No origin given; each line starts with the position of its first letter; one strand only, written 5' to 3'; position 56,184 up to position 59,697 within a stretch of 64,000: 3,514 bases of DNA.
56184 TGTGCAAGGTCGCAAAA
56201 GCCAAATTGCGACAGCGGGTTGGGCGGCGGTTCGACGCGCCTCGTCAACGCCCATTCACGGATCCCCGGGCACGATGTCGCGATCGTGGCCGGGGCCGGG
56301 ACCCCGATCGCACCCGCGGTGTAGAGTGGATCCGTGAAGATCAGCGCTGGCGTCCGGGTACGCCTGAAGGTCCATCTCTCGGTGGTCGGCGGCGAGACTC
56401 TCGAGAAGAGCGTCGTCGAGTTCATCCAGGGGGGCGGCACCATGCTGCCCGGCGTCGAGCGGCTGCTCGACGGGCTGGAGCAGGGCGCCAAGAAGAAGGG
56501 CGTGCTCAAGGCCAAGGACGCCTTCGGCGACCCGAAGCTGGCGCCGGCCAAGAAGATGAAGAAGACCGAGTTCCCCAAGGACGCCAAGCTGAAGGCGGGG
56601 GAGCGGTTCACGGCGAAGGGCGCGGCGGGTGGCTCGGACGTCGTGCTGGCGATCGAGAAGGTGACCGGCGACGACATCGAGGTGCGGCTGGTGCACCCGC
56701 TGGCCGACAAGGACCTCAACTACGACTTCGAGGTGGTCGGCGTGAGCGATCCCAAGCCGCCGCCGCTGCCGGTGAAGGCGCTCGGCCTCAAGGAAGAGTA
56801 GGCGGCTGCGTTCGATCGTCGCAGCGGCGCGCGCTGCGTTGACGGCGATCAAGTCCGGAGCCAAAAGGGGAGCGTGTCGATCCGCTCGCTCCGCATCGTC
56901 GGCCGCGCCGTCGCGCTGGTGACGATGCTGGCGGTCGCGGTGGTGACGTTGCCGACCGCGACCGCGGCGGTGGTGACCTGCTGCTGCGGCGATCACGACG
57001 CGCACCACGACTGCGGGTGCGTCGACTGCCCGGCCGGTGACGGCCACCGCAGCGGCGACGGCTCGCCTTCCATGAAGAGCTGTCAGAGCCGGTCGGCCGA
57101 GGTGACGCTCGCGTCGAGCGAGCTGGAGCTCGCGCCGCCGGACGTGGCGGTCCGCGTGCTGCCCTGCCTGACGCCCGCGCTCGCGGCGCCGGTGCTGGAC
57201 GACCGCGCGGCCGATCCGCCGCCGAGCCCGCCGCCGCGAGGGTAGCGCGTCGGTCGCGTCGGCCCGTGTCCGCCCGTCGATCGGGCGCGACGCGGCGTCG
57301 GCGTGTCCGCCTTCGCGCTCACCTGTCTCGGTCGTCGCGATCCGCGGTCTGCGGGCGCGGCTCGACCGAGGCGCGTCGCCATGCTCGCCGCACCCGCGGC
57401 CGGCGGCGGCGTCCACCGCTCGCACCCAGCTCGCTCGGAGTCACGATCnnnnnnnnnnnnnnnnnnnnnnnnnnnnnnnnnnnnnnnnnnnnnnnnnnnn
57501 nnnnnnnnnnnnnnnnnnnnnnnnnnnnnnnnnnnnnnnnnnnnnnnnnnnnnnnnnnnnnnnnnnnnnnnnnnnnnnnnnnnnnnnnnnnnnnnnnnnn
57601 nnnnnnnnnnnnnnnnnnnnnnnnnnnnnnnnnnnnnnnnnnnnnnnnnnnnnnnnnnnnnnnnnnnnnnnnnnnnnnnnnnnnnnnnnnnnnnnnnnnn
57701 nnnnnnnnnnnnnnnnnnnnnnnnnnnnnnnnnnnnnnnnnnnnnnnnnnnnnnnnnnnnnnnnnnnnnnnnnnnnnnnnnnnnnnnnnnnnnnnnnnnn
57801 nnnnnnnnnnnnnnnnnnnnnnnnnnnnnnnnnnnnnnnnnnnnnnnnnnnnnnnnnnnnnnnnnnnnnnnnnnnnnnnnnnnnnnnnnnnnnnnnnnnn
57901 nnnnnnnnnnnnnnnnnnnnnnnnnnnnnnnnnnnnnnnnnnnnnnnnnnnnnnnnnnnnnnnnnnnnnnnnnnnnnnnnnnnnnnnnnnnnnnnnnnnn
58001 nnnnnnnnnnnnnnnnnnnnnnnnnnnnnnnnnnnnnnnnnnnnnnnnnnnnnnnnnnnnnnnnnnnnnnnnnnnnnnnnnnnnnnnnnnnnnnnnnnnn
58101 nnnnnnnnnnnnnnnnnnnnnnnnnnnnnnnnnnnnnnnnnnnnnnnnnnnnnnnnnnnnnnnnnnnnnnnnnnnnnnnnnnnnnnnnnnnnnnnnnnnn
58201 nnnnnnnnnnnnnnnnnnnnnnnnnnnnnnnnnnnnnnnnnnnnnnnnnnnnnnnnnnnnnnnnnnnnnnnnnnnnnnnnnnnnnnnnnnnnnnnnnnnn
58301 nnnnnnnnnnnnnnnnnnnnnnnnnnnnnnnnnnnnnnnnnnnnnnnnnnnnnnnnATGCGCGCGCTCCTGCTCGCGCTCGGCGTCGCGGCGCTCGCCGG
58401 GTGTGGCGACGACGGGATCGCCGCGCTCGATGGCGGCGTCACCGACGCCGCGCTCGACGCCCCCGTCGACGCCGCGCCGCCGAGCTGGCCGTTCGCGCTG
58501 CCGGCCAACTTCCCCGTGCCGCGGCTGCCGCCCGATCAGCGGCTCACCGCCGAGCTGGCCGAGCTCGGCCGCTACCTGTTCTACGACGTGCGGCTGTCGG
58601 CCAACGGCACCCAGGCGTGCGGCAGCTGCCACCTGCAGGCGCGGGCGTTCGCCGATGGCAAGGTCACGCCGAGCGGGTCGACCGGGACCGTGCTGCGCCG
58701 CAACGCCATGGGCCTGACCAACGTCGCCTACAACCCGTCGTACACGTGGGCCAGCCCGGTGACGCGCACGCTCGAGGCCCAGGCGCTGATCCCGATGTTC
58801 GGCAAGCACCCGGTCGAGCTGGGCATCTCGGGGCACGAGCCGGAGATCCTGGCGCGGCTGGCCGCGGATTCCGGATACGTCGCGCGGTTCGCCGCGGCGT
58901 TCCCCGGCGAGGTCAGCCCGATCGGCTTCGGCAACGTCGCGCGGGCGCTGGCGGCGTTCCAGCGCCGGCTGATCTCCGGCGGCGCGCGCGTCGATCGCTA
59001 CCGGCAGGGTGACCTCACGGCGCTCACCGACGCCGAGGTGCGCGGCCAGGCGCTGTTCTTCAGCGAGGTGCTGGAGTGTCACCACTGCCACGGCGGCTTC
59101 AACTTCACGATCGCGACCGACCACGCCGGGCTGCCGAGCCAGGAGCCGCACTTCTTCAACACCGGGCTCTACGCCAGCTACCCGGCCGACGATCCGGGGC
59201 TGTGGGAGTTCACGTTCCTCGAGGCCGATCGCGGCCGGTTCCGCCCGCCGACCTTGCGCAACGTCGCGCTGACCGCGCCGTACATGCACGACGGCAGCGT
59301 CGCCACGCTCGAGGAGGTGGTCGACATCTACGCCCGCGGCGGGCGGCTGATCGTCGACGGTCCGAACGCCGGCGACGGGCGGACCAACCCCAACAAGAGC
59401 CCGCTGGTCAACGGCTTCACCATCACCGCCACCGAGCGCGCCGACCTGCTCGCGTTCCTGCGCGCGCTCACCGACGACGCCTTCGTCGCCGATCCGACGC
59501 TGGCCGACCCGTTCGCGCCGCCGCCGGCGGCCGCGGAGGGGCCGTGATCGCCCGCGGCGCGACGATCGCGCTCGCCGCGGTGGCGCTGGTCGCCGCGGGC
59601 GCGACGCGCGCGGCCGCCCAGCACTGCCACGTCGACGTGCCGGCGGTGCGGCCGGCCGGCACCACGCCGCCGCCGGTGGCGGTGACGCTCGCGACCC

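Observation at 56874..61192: Copper-type 'metallo-mystery pair' locus: Cys/His-rich small secreted protein → MbnP-like lipoprotein → MbnH-like di-heme peroxidase → secreted protein → lipoprotein → mono-heme cytochrome c lipoprotein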

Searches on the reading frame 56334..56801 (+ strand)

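Call 35: search_protein_families(library=pfam, proteins=[window:56334-56801:+], max_evalue=0.1)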
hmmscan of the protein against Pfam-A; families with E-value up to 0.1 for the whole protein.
window:56334-56801:+ (155 aa): 2 families
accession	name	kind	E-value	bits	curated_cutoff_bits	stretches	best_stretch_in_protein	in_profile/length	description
PF00254.34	FKBP_C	-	0.00097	19.9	21.1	1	4-84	6-85/94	FKBP-type peptidyl-prolyl cis-trans isomerase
PF16179.11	RHD_dimer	-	0.07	13.6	28.3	0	97-123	12-38/103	Rel homology dimerisation domain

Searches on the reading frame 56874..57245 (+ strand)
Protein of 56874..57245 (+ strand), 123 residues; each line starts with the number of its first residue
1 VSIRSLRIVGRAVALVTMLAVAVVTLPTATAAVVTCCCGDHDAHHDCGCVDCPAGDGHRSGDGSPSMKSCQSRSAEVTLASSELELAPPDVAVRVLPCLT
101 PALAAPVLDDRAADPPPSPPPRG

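Call 3: search_protein_families(library=ncbifam, proteins=[window:56874-57245:+], max_evalue=0.01)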
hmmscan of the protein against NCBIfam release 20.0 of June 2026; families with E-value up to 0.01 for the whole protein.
window:56874-57245:+ (123 aa): 0 families

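Call 4: search_protein_families(library=pfam, proteins=[window:56874-57245:+], max_evalue=0.01)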
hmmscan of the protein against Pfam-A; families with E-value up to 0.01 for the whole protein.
window:56874-57245:+ (123 aa): 0 families

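Call 20: find_homologous_proteins(query=window:56874-57245:+, max_evalue=0.01)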
Query window:56874-57245:+ (123 aa): 8 proteins with E <= 0.01 among 181 candidates.
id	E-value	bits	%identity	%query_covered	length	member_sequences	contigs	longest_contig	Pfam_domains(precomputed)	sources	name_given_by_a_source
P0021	2.2e-71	256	99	100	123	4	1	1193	-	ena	-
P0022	6.3e-56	206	84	89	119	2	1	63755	-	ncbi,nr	ncbi:MAG: hypothetical protein JNK64_41335 [Myxococcales bacterium]|nr:hypothetical protein [Myxococ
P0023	1.4e-50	189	79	93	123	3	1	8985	-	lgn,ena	-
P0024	5.3e-48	181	73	100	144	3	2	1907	-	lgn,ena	-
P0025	6.9e-41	158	71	100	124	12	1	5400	-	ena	-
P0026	1.8e-30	124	57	71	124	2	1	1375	-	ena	-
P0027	2.9e-29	120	54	86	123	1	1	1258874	-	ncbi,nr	ncbi:MAG: hypothetical protein IPL61_23705 [Myxococcales bacterium]|nr:hypothetical protein [Myxococ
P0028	3.4e-16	78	55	47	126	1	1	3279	-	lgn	-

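Call 50: search_protein_families(library=pfam, proteins=[window:56874-57245:+], max_evalue=10)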
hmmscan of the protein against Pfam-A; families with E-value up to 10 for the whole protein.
window:56874-57245:+ (123 aa): 0 families

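Call 64: search_protein_representatives(alignment_id=A5)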
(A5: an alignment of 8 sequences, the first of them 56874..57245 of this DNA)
Query: 8 sequences, 123 profile positions. Proteins with E-value up to 0.001 (for the whole library): 82; up to 1e-10: 14; up to 1e-30: 2. The best 82 are listed.
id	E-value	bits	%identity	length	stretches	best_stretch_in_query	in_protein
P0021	9.5e-56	204.0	-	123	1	1-122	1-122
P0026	4.4e-48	179.2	-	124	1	1-123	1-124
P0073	4.9e-26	108.0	-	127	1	4-123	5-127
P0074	1.2e-23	100.3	-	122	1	13-122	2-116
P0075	4.8e-22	95.1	-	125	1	13-122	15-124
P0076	3.4e-20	89.2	-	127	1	6-123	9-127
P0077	4.0e-15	72.8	-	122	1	59-122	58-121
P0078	7.8e-13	65.4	-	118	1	6-57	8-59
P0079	8.1e-13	65.3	-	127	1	7-119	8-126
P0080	2.0e-12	64.1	-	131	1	5-116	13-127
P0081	2.3e-12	63.9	-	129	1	7-122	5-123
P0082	1.9e-11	60.9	-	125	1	5-122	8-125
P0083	8.7e-11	58.8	-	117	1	11-122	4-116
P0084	8.7e-11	58.8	-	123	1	10-118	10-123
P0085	1.8e-10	57.7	-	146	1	6-103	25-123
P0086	2.7e-10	57.2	-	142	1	7-123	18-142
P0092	2.0e-09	54.4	-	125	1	16-116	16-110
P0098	1.3e-08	51.7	-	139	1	8-123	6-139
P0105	5.5e-08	49.7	-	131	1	6-120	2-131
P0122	6.5e-06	43.0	-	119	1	6-120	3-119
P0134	3.8e-05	40.6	-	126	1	6-120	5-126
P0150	5.6e-04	36.8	-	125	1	6-117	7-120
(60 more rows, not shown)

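Call 66: search_protein_families(library=pfam, alignment_id=A6, max_evalue=0.1)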
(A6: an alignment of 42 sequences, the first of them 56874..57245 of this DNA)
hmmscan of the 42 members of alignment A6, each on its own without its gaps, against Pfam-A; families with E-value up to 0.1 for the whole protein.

A. member 1, window:56874-57245:+ (123 aa): 0 families

B. families by the number of members that match (of 42 scanned): 1 family
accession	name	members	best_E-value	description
PF17071.10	Capsid_VP7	1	0.0071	Outer capsid protein VP7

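Call 67: list_cluster_members(proteins=[P0073, P0076, P0080, P0086, P0092, P0098, P0105, P0122, P0134, P0150])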
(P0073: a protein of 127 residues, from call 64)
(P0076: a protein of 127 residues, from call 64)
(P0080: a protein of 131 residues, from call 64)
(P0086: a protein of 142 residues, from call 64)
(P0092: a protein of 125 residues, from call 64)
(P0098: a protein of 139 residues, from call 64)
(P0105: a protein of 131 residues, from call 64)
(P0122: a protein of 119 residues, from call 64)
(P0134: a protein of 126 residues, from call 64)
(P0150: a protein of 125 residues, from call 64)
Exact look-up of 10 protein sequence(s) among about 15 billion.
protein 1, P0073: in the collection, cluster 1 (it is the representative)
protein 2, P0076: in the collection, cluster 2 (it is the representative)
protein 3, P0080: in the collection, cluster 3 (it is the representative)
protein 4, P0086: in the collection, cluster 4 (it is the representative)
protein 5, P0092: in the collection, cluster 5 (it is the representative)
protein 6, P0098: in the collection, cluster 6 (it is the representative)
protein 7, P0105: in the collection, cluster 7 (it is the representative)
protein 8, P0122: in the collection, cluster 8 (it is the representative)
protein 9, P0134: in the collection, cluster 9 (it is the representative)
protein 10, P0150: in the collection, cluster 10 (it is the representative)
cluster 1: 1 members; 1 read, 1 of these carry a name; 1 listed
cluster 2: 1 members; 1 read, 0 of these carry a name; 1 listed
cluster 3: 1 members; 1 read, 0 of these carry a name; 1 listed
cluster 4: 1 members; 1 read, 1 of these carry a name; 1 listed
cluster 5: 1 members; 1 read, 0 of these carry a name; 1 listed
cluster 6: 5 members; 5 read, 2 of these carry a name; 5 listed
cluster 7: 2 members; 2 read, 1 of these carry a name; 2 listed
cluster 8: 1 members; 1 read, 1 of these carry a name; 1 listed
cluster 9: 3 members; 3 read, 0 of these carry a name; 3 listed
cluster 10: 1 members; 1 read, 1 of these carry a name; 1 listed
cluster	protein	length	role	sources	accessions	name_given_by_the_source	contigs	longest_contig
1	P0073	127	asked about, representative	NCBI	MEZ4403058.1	MAG: hypothetical protein R3B06_23750 [Kofleriaceae bacterium]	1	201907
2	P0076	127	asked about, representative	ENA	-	-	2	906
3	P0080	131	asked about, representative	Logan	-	-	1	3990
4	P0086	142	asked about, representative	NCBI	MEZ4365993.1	MAG: hypothetical protein R2939_06855 [Kofleriaceae bacterium]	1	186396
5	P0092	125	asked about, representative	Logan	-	-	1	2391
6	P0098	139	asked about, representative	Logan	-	-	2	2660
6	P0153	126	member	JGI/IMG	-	hypothetical protein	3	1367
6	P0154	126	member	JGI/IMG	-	hypothetical protein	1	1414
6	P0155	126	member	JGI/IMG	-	-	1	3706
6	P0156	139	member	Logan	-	-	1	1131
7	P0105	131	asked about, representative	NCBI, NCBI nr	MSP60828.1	MAG: hypothetical protein EXR72_10895 [Myxococcales bacterium] | hypothetical protein [Myxococcales bacterium]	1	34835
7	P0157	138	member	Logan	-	-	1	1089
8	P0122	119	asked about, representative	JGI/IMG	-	hypothetical protein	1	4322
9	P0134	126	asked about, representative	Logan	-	-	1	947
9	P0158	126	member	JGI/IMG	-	-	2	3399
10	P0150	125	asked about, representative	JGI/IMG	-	hypothetical protein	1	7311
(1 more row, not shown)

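Call 68: find_encoding_contigs(protein=P0086, flank=7000, max_places=2)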
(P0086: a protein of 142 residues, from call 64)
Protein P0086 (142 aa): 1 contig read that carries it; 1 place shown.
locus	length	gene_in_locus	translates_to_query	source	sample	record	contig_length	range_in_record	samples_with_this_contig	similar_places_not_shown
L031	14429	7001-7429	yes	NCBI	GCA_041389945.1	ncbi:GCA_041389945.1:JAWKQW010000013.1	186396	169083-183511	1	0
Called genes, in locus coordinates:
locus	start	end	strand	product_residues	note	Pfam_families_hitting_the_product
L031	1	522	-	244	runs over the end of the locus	PF06902:Fer4_19, PF09360:zf-CDGSH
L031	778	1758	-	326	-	PF12902:Ferritin-like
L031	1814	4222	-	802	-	PF00749:tRNA-synt_1c, PF03950:tRNA-synt_1c_C, PF20974:tRNA-synt_1c_C2, PF02637:GatB_Yqey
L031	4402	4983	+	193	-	PF03880:DbpA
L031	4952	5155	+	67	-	PF09493:DUF2389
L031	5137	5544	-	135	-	-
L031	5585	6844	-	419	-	PF00211:Guanylate_cyc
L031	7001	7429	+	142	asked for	-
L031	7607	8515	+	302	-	PF20243:MbnP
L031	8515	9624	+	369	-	PF03150:CCP_MauG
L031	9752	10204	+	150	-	-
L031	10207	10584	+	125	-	-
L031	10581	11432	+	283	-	-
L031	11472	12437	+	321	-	PF06701:MIB_HERC2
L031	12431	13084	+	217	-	PF23044:SH3-C_UBE2O (faint), PF06701:MIB_HERC2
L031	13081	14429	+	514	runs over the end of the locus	PF06701:MIB_HERC2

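Call 69: find_encoding_contigs(protein=P0105, flank=7000, max_places=2)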
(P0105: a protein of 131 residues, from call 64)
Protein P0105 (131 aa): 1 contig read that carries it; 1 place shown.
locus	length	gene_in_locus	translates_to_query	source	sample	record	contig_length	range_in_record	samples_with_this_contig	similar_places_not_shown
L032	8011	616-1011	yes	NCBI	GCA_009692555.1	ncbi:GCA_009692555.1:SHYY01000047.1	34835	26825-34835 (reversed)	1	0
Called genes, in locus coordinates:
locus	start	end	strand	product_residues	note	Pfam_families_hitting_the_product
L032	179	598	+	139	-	PF13517:FG-GAP_3 (faint), PF01839:FG-GAP (weak)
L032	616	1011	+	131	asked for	-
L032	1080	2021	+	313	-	-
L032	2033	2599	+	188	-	-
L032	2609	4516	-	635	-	PF19289:PmbA_TldD_3rd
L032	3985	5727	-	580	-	PF01523:PmbA_TldD_1st, PF19290:PmbA_TldD_2nd, PF19289:PmbA_TldD_3rd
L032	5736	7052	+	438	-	PF01595:CNNM, PF00571:CBS, PF03471:CorC_HlyC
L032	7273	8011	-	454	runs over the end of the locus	PF00498:FHA, PF16697:Yop-YscD_cpl, PF00158:Sigma54_activat, PF14532:Sigma54_activ_2, PF07728:AAA_5 (faint), PF25601:AAA_lid_14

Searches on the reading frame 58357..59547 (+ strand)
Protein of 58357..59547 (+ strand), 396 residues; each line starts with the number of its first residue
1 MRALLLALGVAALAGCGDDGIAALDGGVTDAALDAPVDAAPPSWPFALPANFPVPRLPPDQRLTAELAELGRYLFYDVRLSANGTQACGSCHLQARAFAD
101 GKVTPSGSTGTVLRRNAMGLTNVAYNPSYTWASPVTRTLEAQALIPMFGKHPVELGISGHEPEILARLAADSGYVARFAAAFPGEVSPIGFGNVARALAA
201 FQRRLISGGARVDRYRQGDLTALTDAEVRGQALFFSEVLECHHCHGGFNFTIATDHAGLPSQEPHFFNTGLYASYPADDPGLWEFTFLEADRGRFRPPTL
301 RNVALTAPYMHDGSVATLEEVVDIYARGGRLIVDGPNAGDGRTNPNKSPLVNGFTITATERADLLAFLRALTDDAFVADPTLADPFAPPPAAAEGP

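Call 3: search_protein_families(library=ncbifam, proteins=[window:58357-59547:+], max_evalue=0.01)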
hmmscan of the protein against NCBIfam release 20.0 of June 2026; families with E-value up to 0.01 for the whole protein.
window:58357-59547:+ (396 aa): 6 families
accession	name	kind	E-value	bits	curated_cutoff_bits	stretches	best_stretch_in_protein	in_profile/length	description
TIGR04039.1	MXAN_0977_Heme2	hypoth_equivalog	3.5e-132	440.5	362.85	1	58-386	2-336/336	MbnH family di-heme enzyme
TIGR03791.1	TTQ_mauG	equivalog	5.3e-44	150.6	443.85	1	63-375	1-282/291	tryptophan tryptophylquinone biosynthesis enzyme MauG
TIGR03981.2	SAM_quin_mod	hypoth_equivalog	2.4e-26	92.6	340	2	190-371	228-411/411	His-Xaa-Ser system-associated MauG-like protein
NF052341.1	hydrazine_gamma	equivalog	2.9e-07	29.8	625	0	64-247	64-217/339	hydrazine synthase subunit gamma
NF052342.1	hydrazine_BC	exception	8.1e-05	21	1250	0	64-247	415-568/690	hydrazine synthase subunit beta-gamma fusion subunit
NF040606.1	CytoC_perox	subfamily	0.0019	17.5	150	0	300-321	431-452/524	di-heme-cytochrome C peroxidase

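Call 4: search_protein_families(library=pfam, proteins=[window:58357-59547:+], max_evalue=0.01)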
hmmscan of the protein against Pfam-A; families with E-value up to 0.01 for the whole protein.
window:58357-59547:+ (396 aa): 2 families
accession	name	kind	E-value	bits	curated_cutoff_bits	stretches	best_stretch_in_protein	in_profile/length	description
PF03150.19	CCP_MauG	-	9.9e-43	146.8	25.6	1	66-219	2-147/149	Di-haem cytochrome c peroxidase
PF21419.2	RoxA-like_Cyt-c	-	1.2e-05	25.2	26.7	1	297-327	4-34/39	RoxA-like, cytochrome c-like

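Call 53: search_solved_structures(query=window:58357-59547:+, max_evalue=1e-10, show_alignments=2)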
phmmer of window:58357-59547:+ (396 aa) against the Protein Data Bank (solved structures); distinct sequences matched with E-value up to 1e-10: 27.
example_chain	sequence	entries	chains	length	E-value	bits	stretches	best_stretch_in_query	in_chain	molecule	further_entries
6e1c_A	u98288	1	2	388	1.5e-106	360.1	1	40-392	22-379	Di-heme enzyme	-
2c1u_A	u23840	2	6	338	2.3e-34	122.4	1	58-326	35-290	DI-HAEM CYTOCHROME C PEROXIDASE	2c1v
4aao_A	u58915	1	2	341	3.2e-34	121.9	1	53-326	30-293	CYTOCHROME C551 PEROXIDASE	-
4aal_A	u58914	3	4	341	4.5e-34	121.4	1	53-326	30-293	CYTOCHROME C551 PEROXIDASE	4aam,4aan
1zzh_A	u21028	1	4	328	1.2e-31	113.4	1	53-327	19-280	cytochrome c peroxidase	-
1nml_A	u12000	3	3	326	2e-31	112.7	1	53-325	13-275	di-haem cytochrome c peroxidase | Cytochrome c peroxidase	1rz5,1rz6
3hq9_A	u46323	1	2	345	2.1e-30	109.4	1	64-325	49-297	Cytochrome c551 peroxidase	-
3hq6_A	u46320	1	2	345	1.1e-29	107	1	64-325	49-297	Cytochrome c551 peroxidase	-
3hq8_A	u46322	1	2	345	1.2e-29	106.9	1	64-325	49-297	Cytochrome c551 peroxidase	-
6qkn_A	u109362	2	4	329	3.7e-29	105.2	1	61-327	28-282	Cytochrome-c peroxidase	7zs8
6fu3_A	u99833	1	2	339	4.1e-29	105.1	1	61-327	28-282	Protein CcpR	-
9qdt_A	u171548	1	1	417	5.2e-29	104.8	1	51-326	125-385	Probable cytochrome c peroxidase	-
3hq7_A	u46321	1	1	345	1e-28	103.8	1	64-325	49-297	Cytochrome c551 peroxidase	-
1iqc_A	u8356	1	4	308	1.7e-28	103.1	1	55-327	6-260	di-heme peroxidase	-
1eb7_A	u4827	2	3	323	6.5e-26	94.6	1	61-326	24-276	CYTOCHROME C551 PEROXIDASE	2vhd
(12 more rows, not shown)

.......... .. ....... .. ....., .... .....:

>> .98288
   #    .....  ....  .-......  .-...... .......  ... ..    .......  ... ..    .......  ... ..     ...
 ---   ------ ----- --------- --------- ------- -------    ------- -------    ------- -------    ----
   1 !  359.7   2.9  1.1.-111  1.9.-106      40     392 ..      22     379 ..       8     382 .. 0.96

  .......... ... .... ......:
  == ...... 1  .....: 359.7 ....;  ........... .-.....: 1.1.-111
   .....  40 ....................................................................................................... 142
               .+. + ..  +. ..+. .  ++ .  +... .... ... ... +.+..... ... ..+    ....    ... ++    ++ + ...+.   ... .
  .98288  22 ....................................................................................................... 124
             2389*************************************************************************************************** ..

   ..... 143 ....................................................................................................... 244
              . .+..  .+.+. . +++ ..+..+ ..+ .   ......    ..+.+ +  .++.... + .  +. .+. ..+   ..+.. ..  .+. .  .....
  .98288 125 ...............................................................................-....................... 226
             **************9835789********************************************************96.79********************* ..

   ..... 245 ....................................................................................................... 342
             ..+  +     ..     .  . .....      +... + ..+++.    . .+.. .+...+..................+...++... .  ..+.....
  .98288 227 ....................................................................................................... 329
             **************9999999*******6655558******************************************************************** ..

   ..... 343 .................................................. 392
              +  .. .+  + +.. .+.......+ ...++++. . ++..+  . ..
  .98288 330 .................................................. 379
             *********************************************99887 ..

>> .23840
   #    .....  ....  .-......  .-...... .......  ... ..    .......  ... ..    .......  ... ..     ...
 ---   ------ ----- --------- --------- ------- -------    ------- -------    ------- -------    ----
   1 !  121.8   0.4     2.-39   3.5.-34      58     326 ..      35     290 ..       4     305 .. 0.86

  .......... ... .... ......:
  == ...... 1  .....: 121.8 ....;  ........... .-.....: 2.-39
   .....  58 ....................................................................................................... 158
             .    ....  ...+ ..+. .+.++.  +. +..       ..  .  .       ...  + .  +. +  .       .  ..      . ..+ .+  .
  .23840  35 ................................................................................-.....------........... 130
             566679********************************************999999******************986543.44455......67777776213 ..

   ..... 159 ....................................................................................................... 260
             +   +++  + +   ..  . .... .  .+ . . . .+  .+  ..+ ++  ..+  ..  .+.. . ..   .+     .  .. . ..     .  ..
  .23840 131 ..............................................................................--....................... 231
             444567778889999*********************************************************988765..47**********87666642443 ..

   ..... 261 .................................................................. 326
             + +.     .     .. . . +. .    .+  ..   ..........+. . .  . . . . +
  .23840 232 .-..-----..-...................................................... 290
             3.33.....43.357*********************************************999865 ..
